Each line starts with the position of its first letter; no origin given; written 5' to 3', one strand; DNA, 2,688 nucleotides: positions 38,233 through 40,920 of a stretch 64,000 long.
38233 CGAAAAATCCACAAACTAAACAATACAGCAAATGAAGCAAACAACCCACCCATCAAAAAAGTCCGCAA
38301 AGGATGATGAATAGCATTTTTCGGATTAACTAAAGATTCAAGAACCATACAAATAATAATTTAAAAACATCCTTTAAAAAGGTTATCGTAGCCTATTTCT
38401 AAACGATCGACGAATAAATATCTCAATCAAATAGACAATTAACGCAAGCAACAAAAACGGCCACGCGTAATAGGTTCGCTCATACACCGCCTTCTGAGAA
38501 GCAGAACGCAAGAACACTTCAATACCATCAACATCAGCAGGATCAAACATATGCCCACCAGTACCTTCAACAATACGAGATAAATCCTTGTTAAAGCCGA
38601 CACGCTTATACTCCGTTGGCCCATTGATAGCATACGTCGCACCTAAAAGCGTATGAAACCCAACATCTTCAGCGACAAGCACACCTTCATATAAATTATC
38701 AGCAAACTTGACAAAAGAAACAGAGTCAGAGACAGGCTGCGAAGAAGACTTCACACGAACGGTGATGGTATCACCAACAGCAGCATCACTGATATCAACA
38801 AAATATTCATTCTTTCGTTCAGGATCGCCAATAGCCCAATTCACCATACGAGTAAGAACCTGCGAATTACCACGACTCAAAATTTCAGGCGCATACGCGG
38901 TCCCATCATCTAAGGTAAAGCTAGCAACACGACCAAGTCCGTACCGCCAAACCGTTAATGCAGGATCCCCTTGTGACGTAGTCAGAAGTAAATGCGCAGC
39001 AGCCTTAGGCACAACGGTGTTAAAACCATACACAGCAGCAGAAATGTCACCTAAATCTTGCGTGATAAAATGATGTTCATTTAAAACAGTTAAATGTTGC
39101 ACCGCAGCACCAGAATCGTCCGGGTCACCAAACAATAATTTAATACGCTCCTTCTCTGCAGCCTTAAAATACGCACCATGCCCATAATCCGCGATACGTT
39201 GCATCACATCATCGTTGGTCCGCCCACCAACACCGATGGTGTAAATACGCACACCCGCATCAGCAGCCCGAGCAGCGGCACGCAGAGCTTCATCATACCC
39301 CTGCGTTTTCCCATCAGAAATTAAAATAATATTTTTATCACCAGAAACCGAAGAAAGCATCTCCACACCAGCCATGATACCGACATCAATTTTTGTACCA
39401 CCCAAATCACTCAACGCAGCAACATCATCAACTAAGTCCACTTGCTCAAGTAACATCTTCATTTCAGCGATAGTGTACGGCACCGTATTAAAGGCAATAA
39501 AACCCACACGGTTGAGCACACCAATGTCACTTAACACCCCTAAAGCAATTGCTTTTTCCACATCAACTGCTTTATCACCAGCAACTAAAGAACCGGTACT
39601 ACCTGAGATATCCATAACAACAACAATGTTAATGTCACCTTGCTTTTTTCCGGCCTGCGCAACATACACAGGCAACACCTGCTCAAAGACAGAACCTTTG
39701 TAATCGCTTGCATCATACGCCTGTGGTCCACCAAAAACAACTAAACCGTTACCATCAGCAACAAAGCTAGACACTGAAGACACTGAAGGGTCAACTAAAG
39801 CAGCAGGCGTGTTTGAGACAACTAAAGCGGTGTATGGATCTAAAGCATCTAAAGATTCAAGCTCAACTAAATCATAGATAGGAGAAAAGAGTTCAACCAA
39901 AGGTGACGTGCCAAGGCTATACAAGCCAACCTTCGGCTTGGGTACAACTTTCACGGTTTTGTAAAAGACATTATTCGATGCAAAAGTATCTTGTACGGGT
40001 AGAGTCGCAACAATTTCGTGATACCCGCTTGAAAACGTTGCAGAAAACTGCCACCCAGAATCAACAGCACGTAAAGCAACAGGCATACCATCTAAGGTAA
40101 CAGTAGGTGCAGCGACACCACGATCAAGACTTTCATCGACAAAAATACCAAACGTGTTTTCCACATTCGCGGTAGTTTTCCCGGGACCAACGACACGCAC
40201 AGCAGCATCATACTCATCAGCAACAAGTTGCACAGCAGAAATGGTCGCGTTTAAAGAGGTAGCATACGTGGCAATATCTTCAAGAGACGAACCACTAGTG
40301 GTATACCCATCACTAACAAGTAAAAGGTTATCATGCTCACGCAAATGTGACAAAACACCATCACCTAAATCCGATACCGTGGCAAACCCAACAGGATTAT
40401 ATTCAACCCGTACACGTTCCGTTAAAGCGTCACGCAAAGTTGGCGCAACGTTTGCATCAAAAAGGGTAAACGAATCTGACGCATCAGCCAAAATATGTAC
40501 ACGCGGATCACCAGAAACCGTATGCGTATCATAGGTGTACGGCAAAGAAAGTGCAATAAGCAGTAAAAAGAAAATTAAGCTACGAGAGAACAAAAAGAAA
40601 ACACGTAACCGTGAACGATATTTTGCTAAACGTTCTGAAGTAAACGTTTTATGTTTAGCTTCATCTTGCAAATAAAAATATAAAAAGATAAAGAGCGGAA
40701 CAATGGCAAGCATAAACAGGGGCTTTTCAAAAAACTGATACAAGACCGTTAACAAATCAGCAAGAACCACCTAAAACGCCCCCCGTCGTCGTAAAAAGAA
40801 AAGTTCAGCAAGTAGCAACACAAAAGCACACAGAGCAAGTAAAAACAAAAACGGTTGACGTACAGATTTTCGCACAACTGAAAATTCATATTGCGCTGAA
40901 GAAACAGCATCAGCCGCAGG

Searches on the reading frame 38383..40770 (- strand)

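Call 4: search_protein_families(library=pfam, proteins=[window:38383-40770:-], max_evalue=0.01)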
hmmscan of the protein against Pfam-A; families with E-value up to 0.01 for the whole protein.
window:38383-40770:- (795 aa): 5 families
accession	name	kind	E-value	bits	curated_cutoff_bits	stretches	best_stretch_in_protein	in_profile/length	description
PF00092.34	VWA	-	6.5e-16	59.5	23.8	1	381-543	1-168/174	von Willebrand factor type A domain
PF13768.12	VWA_3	-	4e-05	24.2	27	1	456-534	75-153/155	von Willebrand factor type A domain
PF07090.17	GATase1_like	-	0.00024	21.2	27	0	561-628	157-225/247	Putative glutamine amidotransferase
PF13519.12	VWA_2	-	0.00064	20.8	27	1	382-487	1-106/107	von Willebrand factor type A domain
PF05762.20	VWA_CoxE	-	0.0015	18.4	26.4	1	375-512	52-185/222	VWA domain containing CoxE-like protein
